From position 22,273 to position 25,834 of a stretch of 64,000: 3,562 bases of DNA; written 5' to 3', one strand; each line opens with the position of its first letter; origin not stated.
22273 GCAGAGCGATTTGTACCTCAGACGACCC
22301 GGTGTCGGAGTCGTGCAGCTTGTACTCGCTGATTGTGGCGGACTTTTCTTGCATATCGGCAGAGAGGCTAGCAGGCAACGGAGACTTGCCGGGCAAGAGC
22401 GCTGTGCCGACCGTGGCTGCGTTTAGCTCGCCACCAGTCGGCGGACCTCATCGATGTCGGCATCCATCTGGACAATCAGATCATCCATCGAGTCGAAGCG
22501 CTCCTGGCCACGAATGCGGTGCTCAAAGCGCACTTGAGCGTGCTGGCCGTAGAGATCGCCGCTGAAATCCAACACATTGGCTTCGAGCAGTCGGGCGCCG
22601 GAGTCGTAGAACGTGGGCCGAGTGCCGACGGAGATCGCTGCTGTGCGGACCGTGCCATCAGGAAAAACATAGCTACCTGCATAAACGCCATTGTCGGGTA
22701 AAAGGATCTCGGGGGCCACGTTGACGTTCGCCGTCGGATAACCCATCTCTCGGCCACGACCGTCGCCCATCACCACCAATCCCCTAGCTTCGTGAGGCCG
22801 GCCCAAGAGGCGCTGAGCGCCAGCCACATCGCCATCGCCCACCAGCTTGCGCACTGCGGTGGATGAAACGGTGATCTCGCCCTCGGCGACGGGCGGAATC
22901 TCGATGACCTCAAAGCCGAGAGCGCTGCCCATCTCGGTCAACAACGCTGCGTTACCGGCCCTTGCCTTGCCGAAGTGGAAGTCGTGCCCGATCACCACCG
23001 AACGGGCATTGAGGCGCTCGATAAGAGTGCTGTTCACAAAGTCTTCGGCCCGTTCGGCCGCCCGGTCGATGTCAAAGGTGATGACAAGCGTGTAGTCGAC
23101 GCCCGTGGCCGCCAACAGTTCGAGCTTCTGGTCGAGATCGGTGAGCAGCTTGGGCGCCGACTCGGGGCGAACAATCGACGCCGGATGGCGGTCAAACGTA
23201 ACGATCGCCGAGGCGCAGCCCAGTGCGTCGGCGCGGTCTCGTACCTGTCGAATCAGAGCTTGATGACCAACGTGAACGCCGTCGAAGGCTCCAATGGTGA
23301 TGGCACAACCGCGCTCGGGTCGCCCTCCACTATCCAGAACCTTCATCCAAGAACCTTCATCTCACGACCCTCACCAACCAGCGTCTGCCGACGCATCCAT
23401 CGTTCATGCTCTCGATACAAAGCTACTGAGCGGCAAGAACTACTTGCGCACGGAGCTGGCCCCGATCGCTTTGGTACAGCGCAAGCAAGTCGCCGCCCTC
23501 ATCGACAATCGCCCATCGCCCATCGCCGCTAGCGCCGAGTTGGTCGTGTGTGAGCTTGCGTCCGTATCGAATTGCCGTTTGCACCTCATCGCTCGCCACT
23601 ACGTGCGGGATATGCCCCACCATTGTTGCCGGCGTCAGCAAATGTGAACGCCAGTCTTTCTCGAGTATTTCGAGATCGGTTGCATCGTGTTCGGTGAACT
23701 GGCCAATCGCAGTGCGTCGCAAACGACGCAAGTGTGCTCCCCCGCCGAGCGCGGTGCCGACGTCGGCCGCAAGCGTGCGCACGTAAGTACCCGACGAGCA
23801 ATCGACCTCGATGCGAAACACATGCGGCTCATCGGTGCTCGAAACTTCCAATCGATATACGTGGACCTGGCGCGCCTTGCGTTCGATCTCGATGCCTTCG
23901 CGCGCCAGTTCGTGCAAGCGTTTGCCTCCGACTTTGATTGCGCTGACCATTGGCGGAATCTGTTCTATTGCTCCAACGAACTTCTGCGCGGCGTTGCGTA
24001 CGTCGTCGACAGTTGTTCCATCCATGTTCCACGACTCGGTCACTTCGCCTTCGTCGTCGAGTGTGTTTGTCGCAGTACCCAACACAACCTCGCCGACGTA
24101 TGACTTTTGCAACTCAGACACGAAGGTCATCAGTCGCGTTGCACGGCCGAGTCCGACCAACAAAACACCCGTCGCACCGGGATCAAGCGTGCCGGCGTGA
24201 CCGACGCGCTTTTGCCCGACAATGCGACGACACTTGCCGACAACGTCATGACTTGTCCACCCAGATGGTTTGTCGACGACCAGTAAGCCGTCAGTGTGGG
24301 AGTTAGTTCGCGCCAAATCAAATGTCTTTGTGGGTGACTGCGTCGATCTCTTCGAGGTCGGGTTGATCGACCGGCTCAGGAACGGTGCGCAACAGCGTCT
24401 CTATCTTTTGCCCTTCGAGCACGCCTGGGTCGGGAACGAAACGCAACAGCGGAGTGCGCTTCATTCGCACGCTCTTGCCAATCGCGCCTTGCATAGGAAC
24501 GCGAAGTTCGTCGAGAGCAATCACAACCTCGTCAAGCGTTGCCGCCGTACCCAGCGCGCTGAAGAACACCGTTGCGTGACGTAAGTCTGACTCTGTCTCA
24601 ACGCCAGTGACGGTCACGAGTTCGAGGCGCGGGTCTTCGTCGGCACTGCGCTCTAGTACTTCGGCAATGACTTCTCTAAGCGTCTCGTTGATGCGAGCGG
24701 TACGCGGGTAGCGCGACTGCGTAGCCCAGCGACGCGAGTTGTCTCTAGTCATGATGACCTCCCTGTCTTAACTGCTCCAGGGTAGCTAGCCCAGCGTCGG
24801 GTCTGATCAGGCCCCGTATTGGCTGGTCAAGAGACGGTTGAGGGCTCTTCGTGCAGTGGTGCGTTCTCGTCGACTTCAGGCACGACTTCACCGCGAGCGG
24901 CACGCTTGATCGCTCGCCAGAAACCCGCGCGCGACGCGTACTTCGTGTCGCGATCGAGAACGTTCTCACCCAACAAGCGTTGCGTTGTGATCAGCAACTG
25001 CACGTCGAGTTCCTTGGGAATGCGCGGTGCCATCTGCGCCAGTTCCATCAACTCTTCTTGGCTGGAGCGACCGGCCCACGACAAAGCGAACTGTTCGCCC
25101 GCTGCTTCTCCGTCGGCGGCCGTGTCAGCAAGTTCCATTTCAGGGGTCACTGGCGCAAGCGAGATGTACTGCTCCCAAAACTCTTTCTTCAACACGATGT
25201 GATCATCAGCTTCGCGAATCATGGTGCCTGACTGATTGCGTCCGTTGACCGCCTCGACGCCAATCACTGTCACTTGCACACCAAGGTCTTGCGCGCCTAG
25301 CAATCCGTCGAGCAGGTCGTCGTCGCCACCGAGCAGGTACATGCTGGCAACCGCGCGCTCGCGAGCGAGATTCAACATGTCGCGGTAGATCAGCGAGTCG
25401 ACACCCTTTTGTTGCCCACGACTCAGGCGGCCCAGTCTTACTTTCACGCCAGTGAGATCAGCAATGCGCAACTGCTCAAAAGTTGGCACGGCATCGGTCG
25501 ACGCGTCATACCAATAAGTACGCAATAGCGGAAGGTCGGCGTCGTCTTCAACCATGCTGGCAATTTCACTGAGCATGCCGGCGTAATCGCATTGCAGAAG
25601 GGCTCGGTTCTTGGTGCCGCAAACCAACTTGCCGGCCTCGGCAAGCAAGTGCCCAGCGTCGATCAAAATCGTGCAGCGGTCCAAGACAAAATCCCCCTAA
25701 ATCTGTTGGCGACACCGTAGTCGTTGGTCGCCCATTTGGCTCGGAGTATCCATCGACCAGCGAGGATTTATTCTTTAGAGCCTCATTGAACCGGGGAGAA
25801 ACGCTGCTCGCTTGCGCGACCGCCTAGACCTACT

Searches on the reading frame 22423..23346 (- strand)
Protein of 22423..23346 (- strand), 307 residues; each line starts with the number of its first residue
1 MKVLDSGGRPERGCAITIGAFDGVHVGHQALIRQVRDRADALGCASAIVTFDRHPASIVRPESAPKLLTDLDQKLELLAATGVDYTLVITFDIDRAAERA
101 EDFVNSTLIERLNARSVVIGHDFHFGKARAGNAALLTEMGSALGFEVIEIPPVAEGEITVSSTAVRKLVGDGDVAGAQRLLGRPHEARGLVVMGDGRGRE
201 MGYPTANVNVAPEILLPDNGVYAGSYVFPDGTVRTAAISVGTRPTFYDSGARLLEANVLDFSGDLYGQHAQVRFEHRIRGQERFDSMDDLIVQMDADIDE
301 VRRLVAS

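Call 4: search_protein_families(library=pfam, proteins=[window:22423-23346:-], max_evalue=0.001)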
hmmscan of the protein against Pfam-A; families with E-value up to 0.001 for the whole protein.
window:22423-23346:- (307 aa): 3 families
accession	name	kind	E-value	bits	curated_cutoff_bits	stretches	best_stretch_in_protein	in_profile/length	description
PF06574.18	FAD_syn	-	1.2e-50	171.9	27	1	11-164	5-158/158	FAD synthetase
PF01687.23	Flavokinase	-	5.7e-36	123.9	19.6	1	181-304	1-123/124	Riboflavin kinase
PF01467.32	CTP_transf_like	-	4.8e-05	24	21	1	16-167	1-132/133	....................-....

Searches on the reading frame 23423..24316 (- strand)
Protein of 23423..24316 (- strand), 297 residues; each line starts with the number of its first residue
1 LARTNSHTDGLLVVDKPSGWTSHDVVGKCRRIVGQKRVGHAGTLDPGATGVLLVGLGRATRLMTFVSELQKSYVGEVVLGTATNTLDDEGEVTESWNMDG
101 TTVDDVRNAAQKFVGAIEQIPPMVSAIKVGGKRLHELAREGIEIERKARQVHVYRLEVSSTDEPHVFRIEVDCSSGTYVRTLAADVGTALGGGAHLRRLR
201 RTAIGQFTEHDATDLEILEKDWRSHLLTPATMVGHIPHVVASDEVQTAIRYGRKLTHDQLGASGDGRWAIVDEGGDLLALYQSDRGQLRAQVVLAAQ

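Call 4: search_protein_families(library=pfam, proteins=[window:23423-24316:-], max_evalue=0.001)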
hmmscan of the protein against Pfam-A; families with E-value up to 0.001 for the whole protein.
window:23423-24316:- (297 aa): 2 families
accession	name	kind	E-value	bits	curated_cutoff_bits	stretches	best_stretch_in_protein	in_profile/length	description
PF01509.24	TruB_N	-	3.5e-53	180.4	27.3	1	30-179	1-149/149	TruB family pseudouridylate synthase (N terminal domain)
PF16198.10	TruB_C_2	-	5.7e-10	39.6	29.3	1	180-220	1-41/66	tRNA pseudouridylate synthase B C-terminal domain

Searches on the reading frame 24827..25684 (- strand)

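Call 24: search_protein_families(library=pfam, proteins=[window:24827-25684:-], max_evalue=0.001)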
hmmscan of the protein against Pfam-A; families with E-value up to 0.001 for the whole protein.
window:24827-25684:- (285 aa): 1 family
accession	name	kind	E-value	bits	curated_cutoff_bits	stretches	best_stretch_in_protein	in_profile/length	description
PF01936.24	NYN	-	4e-09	37.6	24.2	1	6-165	4-144/145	NYN domain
